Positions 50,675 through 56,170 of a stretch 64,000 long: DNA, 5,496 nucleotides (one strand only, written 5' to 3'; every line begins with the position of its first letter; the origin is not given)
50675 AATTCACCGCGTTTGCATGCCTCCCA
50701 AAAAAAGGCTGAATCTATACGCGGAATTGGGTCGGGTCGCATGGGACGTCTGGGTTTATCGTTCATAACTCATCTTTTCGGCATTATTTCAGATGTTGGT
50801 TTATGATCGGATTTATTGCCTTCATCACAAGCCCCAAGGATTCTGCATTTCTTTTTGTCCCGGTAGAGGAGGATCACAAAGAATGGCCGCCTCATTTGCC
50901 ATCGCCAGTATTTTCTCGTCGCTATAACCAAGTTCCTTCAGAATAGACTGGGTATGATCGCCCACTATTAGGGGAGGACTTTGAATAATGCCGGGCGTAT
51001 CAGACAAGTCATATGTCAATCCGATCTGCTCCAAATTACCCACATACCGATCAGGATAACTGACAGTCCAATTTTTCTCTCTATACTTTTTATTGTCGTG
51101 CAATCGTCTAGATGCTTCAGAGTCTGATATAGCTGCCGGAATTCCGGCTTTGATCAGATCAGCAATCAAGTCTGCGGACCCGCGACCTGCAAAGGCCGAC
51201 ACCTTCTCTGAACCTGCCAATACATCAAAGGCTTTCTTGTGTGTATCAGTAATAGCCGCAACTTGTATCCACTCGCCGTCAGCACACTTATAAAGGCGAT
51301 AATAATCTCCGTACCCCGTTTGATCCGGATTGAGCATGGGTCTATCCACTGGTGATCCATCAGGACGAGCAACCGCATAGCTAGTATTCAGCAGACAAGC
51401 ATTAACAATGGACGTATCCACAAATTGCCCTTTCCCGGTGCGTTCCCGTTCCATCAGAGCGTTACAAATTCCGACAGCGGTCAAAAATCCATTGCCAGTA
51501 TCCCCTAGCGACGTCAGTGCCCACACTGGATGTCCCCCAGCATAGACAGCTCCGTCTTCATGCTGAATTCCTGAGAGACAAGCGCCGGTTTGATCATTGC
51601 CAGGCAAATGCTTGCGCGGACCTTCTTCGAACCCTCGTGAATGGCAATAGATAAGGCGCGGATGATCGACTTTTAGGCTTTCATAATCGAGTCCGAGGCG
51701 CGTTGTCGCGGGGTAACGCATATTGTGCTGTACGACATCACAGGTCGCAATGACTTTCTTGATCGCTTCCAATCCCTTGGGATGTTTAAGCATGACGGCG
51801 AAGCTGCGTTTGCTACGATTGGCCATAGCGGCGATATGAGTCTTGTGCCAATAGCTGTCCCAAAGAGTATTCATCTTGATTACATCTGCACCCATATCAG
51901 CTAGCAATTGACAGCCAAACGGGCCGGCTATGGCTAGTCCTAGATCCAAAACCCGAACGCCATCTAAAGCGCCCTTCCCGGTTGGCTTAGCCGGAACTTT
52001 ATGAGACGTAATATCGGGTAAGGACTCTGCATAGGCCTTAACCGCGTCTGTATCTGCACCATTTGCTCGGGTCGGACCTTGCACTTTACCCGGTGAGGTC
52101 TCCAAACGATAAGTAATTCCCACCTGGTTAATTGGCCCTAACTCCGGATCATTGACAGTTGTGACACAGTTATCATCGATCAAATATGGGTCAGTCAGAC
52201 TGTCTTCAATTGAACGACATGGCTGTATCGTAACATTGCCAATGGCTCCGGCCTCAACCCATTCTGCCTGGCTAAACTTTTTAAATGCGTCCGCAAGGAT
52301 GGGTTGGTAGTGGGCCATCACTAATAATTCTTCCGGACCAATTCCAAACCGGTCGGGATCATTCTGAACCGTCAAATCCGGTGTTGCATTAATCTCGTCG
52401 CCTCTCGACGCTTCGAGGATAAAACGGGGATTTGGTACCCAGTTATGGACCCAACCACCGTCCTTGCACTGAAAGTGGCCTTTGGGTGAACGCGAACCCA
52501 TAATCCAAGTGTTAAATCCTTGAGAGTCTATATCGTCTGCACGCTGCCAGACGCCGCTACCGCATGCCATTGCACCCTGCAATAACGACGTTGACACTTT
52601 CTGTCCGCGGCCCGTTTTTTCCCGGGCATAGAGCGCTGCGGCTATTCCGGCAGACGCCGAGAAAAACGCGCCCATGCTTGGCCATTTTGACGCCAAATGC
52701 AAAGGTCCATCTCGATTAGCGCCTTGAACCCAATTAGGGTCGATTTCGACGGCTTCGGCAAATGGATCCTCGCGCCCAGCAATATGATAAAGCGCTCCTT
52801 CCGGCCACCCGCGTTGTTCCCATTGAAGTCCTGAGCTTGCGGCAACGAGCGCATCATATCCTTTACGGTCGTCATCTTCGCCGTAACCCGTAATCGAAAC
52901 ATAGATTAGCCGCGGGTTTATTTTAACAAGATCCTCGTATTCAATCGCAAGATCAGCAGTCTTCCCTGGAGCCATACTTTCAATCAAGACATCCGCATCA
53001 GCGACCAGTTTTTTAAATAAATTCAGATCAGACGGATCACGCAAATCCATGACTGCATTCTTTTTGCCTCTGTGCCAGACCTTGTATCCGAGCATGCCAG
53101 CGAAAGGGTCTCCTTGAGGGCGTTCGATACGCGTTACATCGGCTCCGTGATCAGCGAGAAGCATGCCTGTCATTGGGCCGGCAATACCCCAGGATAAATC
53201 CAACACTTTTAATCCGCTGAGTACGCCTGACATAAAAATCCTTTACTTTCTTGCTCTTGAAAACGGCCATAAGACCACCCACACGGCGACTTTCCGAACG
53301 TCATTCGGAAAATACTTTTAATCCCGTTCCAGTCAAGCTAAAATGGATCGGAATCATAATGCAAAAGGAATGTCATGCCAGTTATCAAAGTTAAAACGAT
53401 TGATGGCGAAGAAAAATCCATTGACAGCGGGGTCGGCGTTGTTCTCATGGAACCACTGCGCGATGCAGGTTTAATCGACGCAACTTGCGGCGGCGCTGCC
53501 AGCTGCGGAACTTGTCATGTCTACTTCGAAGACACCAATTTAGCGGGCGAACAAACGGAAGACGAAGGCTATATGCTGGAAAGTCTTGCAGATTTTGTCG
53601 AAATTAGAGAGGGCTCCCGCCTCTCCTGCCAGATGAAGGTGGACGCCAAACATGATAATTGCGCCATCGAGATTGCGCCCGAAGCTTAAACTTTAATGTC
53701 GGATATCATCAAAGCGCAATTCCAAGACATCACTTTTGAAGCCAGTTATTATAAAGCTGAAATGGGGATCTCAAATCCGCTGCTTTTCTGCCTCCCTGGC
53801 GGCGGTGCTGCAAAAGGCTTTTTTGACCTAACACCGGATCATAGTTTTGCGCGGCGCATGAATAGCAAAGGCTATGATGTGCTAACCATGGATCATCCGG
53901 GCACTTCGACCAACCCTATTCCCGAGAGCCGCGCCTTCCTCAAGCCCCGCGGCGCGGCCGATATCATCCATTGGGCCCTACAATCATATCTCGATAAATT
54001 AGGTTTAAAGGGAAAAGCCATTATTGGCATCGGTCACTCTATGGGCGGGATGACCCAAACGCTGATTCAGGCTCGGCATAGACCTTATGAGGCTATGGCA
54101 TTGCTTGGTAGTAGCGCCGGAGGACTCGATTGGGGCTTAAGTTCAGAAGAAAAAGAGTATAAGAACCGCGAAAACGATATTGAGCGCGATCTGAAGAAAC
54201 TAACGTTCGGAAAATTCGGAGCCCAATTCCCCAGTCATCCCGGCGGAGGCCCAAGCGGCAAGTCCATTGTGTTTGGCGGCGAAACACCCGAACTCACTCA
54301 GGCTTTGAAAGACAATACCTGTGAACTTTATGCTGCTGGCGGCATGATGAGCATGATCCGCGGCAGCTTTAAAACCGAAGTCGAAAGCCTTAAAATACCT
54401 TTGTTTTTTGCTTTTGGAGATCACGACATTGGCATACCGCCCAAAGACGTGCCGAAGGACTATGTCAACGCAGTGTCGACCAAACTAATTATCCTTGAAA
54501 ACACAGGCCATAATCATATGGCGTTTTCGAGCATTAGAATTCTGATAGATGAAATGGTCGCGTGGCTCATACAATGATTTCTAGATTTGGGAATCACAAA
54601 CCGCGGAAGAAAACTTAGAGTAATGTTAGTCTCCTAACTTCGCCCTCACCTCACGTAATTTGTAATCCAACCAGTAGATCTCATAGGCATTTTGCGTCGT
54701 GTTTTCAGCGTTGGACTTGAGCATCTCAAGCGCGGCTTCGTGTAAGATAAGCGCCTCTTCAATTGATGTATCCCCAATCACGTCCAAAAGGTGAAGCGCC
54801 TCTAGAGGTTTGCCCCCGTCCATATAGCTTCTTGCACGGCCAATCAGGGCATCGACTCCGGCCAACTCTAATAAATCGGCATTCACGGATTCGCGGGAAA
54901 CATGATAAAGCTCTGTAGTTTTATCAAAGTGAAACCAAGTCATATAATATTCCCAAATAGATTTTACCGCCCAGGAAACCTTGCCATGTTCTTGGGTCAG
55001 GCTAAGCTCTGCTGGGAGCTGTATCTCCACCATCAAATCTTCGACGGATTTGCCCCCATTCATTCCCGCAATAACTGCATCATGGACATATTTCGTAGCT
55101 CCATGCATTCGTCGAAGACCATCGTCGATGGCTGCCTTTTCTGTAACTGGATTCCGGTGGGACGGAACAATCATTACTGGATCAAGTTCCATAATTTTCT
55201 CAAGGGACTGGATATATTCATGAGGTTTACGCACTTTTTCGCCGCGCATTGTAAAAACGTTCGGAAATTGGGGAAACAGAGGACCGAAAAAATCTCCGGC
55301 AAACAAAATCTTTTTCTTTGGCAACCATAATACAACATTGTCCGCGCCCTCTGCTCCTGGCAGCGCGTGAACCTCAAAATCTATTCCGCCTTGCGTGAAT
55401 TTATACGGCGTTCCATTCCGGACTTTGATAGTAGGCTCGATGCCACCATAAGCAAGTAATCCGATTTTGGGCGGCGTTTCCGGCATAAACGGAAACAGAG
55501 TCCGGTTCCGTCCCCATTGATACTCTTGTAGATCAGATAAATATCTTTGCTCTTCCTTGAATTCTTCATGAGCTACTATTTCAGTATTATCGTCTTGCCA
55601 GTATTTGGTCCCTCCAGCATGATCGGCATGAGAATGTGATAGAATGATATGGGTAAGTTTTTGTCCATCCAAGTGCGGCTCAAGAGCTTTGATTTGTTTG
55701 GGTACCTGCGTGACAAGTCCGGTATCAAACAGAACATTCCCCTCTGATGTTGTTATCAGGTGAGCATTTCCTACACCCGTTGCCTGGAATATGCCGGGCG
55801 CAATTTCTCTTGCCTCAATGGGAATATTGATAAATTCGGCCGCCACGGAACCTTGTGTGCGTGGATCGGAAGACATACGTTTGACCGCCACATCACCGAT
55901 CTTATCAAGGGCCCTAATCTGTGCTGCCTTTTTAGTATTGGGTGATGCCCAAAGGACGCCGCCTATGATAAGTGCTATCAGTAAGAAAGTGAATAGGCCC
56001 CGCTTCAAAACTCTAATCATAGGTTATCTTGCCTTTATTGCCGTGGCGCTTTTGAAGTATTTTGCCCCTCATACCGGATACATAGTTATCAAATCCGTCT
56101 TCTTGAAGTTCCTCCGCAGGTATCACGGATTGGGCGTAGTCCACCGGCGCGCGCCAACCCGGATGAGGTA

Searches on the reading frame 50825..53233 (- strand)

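Call 18: search_protein_families(library=pfam, proteins=[window:50825-53233:-])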
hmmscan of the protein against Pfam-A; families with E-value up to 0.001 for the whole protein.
window:50825-53233:- (802 aa): 1 family
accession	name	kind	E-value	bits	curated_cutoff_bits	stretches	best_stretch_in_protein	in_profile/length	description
PF02515.22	CoA_transf_3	-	2e-132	442.2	23.3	2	5-394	1-365/366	CoA-transferase family III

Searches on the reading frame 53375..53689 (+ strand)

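Call 18: search_protein_families(library=pfam, proteins=[window:53375-53689:+])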
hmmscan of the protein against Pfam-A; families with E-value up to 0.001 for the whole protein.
window:53375-53689:+ (104 aa): 1 family
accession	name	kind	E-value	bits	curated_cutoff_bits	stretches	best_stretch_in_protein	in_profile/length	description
PF00111.32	Fer2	-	1.5e-08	34.9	21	1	8-89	2-76/77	2Fe-2S iron-sulfur cluster binding domain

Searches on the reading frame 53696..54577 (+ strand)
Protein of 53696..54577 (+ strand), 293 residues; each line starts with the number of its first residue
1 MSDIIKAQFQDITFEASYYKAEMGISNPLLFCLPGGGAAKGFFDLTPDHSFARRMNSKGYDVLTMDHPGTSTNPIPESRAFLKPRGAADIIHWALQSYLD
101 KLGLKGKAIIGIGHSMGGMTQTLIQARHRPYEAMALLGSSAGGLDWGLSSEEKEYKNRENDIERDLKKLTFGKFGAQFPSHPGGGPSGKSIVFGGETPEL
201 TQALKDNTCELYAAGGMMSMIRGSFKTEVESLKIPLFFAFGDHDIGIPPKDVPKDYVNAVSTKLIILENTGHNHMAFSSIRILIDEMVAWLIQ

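Call 18: search_protein_families(library=pfam, proteins=[window:53696-54577:+])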
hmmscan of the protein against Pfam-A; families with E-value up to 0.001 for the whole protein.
window:53696-54577:+ (293 aa): 3 families
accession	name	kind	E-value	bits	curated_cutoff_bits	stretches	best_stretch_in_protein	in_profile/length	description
PF00561.26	Abhydrolase_1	-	3.1e-09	37.3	25.8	1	28-149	1-108/245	alpha/beta hydrolase fold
PF12697.13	Abhydrolase_6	-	2.8e-08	35.1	26.3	1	31-273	2-205/217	Alpha/beta hydrolase family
PF12146.15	Hydrolase_4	-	1.6e-06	28.1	27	1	50-138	22-108/239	Serine aminopeptidase, S33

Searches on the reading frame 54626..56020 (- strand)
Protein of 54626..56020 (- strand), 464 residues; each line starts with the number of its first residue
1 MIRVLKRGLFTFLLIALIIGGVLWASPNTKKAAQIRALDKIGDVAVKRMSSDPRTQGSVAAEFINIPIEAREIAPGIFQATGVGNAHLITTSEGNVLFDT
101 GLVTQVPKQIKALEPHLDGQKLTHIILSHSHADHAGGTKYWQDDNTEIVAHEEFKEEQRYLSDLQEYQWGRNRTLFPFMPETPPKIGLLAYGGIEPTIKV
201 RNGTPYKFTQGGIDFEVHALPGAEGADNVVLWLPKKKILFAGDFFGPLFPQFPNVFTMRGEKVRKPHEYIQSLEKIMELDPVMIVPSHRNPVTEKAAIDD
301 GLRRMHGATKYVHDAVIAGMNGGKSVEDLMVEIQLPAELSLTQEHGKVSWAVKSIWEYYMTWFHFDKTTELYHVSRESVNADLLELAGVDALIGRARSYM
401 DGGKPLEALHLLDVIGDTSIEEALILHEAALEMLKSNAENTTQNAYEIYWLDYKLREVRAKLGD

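Call 18: search_protein_families(library=pfam, proteins=[window:54626-56020:-])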
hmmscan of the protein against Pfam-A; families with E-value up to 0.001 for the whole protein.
window:54626-56020:- (464 aa): 4 families
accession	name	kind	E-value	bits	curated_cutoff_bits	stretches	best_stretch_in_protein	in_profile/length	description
PF00753.33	Lactamase_B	-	2.5e-22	80.2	22.7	1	82-288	4-196/196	Metallo-beta-lactamase superfamily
PF14863.12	Alkyl_sulf_dimr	-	5.2e-10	40.3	26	1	329-444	5-127/139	Alkyl sulfatase dimerisation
PF19583.5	ODP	-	2.5e-09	37.7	27.2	1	85-154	4-75/194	ODP family beta lactamase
PF12706.13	Lactamase_B_2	-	0.0001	22.4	27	1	95-160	2-72/200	Beta-lactamase superfamily domain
